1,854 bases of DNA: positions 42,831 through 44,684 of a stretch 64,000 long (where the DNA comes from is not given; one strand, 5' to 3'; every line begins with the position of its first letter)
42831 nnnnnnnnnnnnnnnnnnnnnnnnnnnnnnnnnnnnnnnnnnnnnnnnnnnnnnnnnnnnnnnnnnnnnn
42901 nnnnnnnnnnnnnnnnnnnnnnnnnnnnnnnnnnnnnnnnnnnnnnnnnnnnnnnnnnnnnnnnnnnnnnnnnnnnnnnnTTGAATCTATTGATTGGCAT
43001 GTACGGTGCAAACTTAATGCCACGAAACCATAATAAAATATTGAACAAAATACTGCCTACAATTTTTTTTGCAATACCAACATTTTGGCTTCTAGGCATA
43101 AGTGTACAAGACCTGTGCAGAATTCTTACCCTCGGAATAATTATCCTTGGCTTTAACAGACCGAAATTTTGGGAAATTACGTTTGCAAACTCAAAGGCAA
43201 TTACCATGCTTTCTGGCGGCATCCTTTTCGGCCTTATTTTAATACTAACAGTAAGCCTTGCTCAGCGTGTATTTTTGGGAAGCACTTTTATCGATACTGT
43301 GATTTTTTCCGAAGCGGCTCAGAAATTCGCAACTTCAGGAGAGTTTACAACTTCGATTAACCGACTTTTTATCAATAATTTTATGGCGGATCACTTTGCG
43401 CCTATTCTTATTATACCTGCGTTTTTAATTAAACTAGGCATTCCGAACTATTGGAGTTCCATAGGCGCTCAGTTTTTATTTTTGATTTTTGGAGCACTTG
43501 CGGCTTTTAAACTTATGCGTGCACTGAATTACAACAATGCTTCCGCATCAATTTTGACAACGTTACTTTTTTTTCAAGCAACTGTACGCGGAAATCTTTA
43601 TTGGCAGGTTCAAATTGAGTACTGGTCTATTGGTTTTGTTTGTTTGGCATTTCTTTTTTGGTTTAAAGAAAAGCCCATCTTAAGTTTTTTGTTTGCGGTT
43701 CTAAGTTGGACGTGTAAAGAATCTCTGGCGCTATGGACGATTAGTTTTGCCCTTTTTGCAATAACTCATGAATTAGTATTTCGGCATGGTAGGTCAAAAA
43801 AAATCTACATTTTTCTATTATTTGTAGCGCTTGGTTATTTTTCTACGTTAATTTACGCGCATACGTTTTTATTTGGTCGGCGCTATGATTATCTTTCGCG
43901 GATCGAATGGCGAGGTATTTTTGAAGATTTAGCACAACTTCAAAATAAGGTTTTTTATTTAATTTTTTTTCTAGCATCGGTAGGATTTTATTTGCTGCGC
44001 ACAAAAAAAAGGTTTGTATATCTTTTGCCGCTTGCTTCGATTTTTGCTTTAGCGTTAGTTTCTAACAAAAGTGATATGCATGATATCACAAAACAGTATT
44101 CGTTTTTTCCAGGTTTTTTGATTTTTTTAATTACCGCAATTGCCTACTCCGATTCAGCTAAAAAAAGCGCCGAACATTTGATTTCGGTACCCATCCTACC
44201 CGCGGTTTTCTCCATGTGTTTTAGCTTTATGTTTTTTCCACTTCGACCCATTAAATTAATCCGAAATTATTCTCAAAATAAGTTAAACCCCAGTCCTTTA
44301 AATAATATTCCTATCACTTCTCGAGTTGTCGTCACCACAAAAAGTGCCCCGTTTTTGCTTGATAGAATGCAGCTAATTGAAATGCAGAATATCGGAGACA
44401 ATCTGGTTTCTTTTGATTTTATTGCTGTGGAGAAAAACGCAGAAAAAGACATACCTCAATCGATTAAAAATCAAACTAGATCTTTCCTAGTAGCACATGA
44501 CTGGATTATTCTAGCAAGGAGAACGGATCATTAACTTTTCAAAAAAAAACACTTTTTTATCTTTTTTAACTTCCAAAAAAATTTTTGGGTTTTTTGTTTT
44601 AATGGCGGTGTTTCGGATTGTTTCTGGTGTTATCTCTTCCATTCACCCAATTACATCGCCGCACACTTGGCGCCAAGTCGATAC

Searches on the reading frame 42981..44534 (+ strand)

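Call 81: search_protein_families(library=pfam, proteins=[window:42981-44534:+], max_evalue=0.001)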
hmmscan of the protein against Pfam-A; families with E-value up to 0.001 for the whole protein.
window:42981-44534:+ (517 aa): 1 family
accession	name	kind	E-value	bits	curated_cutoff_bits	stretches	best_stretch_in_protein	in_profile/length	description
PF09852.15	DUF2079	-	3.3e-13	50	28.2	2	314-501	234-440/459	Predicted membrane protein (DUF2079)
